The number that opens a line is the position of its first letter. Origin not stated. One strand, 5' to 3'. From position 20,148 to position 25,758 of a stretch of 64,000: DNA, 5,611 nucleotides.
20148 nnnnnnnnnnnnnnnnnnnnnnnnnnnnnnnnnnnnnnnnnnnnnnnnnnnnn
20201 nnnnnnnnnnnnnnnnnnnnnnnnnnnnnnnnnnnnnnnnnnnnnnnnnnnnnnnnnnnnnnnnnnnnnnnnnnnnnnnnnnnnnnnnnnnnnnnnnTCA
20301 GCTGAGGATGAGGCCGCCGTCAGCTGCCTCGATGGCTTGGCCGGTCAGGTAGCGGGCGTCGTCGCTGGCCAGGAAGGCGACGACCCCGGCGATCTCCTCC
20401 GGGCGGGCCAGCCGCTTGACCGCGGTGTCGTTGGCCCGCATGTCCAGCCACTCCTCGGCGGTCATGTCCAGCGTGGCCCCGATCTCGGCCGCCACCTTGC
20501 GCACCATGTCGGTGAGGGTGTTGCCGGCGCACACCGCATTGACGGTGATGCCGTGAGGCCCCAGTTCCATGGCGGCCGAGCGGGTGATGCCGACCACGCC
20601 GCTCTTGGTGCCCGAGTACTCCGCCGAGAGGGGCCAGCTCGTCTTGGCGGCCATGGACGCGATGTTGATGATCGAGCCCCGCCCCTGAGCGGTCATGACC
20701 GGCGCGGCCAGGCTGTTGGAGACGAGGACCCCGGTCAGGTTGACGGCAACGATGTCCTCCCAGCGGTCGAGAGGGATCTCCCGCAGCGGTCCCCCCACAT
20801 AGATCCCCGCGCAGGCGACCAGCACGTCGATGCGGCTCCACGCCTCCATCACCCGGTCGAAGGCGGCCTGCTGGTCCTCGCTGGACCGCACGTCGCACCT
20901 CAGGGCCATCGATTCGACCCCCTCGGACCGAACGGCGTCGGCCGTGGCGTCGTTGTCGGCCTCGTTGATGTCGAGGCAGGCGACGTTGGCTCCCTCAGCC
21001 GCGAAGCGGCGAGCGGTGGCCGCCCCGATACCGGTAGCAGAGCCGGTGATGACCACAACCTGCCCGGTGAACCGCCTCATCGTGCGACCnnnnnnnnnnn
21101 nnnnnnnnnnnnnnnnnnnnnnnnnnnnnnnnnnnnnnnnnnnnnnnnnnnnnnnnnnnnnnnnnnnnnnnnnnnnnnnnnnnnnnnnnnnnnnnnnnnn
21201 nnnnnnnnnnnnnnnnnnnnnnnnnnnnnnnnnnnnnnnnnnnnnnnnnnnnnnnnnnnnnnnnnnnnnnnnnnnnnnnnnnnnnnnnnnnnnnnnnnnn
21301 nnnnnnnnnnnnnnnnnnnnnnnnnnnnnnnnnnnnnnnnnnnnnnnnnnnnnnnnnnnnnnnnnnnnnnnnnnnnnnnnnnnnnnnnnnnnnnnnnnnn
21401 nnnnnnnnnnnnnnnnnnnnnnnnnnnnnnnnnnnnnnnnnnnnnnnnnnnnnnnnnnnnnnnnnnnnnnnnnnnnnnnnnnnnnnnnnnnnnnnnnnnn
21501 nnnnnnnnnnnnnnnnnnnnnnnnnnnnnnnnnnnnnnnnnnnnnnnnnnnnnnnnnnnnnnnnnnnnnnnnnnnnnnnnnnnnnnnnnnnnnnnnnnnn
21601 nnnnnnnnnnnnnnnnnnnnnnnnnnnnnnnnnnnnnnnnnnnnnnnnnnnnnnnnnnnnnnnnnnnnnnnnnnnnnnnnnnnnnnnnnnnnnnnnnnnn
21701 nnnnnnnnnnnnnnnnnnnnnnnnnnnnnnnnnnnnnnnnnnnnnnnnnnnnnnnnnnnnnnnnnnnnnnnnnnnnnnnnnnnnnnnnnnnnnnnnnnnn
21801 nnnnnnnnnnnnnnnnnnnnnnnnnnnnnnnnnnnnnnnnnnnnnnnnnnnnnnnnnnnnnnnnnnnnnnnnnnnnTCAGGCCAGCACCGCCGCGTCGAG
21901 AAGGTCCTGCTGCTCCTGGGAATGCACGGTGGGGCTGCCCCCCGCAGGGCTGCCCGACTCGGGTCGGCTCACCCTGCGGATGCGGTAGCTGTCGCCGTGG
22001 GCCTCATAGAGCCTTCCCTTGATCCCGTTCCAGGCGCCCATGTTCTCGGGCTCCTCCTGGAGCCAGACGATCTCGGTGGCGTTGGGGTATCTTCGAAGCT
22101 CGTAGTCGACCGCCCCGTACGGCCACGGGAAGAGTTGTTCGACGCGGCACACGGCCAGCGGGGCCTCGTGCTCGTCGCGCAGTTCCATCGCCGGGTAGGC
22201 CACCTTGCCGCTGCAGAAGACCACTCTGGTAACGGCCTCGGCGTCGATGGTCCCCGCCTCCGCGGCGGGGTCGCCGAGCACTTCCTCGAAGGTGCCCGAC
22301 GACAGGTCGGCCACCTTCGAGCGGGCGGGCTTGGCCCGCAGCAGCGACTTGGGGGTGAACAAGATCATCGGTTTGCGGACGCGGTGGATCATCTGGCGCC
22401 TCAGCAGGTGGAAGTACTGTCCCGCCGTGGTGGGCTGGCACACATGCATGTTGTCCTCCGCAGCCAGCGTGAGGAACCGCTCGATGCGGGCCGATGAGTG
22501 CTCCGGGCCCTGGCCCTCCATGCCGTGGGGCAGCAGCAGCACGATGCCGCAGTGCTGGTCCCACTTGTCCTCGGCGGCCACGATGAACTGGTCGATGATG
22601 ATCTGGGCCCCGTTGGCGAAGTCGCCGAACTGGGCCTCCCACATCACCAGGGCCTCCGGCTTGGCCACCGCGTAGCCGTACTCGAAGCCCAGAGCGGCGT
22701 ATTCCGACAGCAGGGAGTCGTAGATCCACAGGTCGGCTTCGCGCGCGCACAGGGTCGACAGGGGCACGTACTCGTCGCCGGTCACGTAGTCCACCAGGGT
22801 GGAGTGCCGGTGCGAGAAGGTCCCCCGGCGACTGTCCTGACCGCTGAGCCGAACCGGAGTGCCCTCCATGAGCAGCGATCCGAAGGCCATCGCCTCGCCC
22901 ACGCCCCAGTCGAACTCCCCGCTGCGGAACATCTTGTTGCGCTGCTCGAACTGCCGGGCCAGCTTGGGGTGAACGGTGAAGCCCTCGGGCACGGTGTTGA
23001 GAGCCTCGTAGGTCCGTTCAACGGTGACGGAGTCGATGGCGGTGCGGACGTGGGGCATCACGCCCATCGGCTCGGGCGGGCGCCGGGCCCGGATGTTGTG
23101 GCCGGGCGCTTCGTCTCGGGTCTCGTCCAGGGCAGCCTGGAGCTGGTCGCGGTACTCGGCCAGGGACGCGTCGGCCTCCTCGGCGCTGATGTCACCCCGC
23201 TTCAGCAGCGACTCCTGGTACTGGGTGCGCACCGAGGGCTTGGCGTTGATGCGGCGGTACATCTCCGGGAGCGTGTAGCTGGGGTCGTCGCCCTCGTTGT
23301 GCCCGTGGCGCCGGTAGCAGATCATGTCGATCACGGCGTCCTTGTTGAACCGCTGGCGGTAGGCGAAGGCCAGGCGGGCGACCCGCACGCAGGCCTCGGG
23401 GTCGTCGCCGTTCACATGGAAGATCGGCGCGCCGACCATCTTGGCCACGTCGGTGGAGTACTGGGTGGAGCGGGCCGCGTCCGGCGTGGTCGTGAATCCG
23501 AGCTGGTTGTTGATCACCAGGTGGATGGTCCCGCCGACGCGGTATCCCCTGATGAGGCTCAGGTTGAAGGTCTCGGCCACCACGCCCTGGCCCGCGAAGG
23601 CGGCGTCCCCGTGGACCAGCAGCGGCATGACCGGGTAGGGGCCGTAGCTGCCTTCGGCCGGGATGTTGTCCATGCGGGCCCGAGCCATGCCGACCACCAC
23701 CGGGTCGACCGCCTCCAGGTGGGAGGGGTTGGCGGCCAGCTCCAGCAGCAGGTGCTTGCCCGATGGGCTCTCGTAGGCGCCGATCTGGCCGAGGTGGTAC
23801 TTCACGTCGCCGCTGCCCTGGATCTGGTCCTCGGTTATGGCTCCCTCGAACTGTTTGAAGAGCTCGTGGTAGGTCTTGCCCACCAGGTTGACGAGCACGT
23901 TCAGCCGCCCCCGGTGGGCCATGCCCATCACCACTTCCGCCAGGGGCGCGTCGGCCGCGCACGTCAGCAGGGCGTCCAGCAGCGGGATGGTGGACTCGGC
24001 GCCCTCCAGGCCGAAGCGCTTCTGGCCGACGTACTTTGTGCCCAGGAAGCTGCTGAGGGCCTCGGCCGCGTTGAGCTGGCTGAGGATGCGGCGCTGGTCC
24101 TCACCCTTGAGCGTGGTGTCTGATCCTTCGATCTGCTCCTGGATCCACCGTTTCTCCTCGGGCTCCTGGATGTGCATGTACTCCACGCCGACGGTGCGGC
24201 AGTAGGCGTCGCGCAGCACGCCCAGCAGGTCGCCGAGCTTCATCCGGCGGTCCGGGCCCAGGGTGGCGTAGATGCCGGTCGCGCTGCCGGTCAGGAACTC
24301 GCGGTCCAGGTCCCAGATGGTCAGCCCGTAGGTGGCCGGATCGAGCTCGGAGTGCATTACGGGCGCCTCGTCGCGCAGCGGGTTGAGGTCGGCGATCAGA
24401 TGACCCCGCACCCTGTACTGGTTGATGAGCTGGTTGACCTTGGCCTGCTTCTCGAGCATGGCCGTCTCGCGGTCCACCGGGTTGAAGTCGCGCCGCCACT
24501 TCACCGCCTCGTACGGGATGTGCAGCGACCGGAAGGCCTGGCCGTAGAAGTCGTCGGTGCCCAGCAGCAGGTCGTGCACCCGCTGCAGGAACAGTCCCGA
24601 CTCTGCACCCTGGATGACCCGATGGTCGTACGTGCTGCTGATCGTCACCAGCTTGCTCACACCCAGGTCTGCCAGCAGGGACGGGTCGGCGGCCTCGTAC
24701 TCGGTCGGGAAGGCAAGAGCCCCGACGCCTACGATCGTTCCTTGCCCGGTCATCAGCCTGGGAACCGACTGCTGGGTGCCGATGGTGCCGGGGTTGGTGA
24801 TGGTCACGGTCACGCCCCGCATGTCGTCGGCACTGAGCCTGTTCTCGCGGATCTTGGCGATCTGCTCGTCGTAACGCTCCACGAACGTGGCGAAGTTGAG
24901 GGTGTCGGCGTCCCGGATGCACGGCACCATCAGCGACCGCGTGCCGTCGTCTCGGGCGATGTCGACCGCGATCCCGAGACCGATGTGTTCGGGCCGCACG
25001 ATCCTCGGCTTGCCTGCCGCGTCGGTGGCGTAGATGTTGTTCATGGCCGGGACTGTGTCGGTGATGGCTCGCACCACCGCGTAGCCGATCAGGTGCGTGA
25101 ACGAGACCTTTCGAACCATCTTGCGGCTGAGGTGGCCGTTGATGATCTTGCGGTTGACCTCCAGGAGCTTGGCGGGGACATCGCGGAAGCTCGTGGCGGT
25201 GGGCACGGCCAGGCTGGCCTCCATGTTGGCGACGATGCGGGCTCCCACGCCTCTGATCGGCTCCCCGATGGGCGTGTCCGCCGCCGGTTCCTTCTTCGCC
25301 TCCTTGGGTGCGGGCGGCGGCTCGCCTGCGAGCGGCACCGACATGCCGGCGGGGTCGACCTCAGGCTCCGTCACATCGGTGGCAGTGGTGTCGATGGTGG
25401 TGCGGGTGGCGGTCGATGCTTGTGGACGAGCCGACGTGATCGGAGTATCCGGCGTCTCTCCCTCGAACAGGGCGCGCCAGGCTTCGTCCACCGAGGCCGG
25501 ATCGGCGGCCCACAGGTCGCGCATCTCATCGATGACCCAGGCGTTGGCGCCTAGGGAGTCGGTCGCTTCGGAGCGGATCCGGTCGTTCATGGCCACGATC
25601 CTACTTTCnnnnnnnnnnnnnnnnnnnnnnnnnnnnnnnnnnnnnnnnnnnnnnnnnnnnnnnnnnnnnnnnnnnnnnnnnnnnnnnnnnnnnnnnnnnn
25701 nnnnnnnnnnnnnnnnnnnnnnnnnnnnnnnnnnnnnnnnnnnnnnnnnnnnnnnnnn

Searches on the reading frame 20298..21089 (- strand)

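Call 67: search_protein_families(library=pfam, proteins=[window:20298-21089:-], max_evalue=0.00001)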
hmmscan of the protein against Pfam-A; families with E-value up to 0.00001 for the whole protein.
window:20298-21089:- (263 aa): 3 families
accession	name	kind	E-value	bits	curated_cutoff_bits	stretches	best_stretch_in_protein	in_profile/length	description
PF13561.12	adh_short_C2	-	7.5e-60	202.9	27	1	16-260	1-235/236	Enoyl-(Acyl carrier protein) reductase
PF00106.31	adh_short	-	1.2e-55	188.5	26.6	1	10-201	1-192/195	short chain dehydrogenase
PF08659.16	KR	-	5.7e-10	39.8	22.6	1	12-160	3-151/180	KR domain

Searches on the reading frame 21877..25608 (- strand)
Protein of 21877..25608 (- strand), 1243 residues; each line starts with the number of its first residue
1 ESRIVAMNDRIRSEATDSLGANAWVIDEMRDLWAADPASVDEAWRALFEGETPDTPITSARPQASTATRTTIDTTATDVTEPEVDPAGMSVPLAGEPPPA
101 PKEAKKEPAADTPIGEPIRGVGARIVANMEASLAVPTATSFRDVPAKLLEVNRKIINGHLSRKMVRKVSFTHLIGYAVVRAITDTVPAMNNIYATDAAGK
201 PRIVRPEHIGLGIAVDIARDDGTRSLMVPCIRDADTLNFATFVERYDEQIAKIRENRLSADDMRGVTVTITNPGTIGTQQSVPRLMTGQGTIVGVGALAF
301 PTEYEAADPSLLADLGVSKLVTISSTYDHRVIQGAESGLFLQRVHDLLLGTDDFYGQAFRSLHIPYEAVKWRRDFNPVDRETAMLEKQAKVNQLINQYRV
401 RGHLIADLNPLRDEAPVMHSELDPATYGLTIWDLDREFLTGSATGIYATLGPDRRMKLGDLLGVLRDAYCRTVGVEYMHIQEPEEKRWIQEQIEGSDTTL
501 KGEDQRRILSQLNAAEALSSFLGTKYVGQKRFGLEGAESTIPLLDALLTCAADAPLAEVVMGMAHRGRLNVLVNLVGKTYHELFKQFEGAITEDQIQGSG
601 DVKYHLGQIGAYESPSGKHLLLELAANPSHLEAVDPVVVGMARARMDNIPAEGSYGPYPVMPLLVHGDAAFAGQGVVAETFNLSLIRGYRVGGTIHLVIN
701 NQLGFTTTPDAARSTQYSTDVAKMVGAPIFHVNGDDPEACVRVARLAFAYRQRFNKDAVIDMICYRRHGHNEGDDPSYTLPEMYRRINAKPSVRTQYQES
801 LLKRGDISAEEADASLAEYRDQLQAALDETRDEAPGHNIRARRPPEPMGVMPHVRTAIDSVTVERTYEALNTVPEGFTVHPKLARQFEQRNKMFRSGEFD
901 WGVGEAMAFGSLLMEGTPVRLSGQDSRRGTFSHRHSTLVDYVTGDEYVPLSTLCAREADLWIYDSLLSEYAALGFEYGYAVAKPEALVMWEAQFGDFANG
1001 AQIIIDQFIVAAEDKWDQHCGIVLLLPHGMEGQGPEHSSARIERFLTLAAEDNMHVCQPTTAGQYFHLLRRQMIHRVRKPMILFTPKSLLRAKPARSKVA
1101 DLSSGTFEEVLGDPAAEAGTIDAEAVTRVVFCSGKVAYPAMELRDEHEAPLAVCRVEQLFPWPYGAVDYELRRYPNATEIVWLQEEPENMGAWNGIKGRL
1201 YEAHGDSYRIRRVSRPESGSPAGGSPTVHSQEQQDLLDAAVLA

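Call 67: search_protein_families(library=pfam, proteins=[window:21877-25608:-], max_evalue=0.00001)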
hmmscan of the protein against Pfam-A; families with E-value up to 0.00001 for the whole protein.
window:21877-25608:- (1243 aa): 5 families
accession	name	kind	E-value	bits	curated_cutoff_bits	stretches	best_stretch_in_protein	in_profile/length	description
PF00676.26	E1_dh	-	7.1e-49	166.8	22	1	521-833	12-294/300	Dehydrogenase E1 component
PF02779.29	Transket_pyr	-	1.1e-43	149.4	27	1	899-1091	3-173/174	Transketolase, pyrimidine binding domain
PF00198.28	2-oxoacid_dh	-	2.8e-43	148.4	23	1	116-348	7-224/232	2-oxoacid dehydrogenases acyltransferase (catalytic domain)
PF16870.10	OxoGdeHyase_C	-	4e-38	131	27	1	1096-1240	1-150/151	2-oxoglutarate dehydrogenase C-terminal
PF16078.10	2-oxogl_dehyd_N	-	6.2e-08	32.5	27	1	20-50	6-36/41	2-oxoglutarate dehydrogenase N-terminus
